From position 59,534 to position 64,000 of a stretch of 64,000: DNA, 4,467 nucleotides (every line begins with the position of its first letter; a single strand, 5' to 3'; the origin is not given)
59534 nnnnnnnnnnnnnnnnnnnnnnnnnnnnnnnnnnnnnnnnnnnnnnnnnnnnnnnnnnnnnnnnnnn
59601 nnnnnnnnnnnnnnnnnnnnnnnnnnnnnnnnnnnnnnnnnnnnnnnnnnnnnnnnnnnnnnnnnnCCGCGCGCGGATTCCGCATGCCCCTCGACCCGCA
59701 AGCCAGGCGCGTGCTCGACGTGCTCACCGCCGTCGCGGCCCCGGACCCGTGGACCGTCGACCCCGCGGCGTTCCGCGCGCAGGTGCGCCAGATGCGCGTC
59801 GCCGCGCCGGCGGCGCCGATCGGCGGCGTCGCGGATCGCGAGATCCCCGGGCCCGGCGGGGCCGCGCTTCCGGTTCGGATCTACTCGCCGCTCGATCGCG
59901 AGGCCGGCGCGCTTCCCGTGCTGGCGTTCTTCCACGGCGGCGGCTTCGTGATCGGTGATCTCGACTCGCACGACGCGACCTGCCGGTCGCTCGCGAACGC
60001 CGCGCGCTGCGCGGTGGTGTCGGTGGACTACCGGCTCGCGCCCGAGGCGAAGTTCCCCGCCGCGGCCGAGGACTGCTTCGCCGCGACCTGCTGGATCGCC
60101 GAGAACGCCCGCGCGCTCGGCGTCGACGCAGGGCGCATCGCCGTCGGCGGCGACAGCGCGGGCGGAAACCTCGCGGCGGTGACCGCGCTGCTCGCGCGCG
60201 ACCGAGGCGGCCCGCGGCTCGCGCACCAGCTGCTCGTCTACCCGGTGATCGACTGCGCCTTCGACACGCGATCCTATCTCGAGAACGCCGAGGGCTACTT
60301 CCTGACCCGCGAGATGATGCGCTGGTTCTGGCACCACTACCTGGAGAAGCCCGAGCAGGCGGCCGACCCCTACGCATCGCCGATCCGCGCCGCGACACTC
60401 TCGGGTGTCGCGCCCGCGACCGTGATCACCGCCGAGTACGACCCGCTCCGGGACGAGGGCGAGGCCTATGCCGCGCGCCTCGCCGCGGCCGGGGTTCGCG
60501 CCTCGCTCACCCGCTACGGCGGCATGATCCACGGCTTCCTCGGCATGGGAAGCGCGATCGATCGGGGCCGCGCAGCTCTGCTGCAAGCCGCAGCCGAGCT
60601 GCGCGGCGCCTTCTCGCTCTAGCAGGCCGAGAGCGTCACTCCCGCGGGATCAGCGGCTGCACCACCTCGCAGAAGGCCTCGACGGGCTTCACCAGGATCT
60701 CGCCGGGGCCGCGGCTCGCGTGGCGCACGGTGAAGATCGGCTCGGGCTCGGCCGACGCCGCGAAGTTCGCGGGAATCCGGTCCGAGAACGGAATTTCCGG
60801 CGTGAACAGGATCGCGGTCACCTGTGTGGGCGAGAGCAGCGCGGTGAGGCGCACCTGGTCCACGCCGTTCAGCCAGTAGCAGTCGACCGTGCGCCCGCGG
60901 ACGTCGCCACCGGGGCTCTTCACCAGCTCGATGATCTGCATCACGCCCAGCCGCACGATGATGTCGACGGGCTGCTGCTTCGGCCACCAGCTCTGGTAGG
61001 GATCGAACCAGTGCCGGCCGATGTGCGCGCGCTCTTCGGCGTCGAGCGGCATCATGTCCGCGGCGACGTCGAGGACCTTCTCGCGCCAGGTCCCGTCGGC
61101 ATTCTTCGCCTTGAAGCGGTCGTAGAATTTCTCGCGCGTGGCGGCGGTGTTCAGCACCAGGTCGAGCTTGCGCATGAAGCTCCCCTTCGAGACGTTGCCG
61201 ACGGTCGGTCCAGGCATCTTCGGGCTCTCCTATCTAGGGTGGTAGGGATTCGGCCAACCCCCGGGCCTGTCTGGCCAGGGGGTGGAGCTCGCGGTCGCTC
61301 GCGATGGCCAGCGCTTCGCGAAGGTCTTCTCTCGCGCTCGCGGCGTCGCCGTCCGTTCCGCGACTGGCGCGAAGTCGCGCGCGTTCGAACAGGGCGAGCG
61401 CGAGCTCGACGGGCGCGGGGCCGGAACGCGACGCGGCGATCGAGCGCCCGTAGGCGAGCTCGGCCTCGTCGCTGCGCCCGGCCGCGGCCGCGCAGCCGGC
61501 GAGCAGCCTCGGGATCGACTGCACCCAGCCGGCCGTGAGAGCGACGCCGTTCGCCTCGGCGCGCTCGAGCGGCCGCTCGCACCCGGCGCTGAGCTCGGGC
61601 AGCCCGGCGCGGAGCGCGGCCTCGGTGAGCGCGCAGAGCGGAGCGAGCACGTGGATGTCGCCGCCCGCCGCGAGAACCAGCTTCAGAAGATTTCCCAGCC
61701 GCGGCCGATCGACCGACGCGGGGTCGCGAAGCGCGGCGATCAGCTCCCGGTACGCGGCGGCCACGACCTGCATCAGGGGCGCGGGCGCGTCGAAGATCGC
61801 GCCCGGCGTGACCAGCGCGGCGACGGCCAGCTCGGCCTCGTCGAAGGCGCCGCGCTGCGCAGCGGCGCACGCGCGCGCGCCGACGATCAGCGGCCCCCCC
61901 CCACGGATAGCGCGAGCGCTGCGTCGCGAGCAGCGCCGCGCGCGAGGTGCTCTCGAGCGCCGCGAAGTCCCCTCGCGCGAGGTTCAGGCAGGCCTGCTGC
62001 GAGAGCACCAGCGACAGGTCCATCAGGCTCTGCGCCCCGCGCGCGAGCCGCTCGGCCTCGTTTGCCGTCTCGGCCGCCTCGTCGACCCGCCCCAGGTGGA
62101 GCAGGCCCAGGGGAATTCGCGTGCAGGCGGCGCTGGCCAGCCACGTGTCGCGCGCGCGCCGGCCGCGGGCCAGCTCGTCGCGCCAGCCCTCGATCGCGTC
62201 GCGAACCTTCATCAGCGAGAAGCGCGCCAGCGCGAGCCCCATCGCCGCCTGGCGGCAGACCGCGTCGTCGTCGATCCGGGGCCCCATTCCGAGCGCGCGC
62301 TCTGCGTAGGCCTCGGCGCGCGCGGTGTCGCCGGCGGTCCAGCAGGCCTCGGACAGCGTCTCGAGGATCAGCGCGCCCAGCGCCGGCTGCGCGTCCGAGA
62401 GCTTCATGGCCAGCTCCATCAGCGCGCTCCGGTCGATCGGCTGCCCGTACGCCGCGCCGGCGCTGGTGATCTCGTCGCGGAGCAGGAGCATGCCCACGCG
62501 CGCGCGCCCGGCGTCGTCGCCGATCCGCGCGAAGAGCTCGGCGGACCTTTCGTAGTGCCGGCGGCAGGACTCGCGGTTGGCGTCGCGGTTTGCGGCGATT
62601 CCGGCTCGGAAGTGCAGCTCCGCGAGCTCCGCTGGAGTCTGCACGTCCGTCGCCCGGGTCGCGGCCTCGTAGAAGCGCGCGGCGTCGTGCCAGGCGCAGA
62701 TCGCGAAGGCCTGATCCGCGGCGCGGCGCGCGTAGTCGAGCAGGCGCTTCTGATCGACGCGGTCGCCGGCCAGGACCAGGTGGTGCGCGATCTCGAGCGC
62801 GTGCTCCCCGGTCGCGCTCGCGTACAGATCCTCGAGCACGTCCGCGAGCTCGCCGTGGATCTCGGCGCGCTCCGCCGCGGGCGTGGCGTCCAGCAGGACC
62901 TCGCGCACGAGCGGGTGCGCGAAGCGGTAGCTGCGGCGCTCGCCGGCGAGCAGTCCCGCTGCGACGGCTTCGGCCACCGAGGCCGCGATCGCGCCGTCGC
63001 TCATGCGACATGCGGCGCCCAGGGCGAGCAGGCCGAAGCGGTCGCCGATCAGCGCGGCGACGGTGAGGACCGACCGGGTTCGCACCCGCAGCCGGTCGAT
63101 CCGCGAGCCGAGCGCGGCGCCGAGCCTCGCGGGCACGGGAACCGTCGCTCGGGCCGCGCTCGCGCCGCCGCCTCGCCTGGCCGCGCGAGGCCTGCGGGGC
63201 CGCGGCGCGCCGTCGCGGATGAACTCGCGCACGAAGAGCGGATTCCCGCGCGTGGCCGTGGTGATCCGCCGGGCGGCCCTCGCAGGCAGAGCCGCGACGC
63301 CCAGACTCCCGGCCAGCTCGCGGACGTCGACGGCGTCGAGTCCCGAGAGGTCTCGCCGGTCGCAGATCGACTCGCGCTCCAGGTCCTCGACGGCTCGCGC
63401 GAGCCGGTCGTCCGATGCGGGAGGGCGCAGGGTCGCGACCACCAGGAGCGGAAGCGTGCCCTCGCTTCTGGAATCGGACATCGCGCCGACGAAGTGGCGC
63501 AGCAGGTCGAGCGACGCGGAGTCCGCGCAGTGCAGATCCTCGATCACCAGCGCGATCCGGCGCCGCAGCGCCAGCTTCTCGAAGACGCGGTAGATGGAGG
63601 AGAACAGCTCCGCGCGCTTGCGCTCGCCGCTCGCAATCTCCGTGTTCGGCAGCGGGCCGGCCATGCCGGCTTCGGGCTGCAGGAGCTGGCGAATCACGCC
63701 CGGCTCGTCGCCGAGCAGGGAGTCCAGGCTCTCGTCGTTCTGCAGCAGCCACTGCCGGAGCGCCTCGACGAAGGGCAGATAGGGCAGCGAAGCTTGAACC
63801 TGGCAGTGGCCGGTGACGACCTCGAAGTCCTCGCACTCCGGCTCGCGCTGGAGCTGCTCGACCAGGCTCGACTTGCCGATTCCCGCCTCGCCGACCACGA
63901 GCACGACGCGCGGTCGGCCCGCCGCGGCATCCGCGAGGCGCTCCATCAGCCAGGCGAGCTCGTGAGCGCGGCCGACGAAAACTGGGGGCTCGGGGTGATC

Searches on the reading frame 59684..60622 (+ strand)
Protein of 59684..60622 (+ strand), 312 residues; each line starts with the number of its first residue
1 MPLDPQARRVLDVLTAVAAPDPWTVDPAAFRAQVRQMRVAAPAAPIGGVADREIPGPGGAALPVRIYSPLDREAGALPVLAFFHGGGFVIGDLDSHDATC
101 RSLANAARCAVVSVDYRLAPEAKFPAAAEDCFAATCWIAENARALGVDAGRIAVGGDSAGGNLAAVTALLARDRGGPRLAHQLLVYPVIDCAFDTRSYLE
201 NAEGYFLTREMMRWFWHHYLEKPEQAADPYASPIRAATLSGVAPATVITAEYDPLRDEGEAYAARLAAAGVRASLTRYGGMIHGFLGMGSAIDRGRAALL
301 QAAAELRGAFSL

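Call 91: search_protein_families(library=pfam, proteins=[window:59684-60622:+])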
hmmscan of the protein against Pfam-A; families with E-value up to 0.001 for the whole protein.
window:59684-60622:+ (312 aa): 3 families
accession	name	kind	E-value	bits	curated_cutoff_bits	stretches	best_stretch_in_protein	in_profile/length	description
PF07859.19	Abhydrolase_3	-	2.8e-83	279.3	25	1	81-286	2-209/210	alpha/beta hydrolase fold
PF20434.5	BD-FAE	-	5.3e-23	82.1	26.8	1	66-173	3-112/215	BD-FAE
PF00135.34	COesterase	-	2.3e-12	47.1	27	1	62-174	86-207/515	Carboxylesterase family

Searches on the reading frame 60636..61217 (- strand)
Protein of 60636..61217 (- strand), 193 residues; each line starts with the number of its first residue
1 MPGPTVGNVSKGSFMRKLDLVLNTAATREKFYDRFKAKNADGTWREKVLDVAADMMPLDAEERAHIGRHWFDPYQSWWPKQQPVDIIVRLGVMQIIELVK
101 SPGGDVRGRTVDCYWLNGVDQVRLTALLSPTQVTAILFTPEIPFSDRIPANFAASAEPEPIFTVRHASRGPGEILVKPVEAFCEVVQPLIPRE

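Call 16: find_encoding_contigs(protein=window:60636-61217:-, flank=10000, max_places=4)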
Protein window:60636-61217:- (193 aa): 4 contigs read that carry it; 4 places shown.
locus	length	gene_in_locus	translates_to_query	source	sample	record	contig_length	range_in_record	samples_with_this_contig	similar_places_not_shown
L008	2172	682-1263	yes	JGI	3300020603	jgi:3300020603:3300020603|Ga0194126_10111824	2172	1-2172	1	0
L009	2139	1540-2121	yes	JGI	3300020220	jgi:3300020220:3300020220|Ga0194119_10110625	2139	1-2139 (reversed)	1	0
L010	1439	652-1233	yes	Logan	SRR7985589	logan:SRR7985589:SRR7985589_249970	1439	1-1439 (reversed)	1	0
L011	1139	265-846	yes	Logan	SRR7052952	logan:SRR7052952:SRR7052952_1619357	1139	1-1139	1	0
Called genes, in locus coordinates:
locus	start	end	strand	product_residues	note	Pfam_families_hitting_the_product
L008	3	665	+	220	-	?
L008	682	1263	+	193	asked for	-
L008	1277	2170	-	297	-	?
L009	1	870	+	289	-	?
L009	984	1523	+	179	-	-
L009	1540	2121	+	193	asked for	-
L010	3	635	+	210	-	?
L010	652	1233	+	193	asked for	-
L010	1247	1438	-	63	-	?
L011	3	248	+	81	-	?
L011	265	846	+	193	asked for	-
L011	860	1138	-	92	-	?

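Call 91: search_protein_families(library=pfam, proteins=[window:60636-61217:-])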
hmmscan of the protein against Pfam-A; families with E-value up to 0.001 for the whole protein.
window:60636-61217:- (193 aa): 0 families

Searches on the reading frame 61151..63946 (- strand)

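Call 93: search_protein_families(library=pfam, proteins=[window:61151-63946:-])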
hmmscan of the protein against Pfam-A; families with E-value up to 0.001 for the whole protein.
window:61151-63946:- (931 aa): 2 families
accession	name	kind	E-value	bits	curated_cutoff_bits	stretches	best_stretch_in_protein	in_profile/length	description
PF13191.12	AAA_16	-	3e-20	73.8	32.6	1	4-158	16-161/167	AAA ATPase domain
PF13401.12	AAA_22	-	5e-06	27.3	27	1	12-170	5-121/130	AAA domain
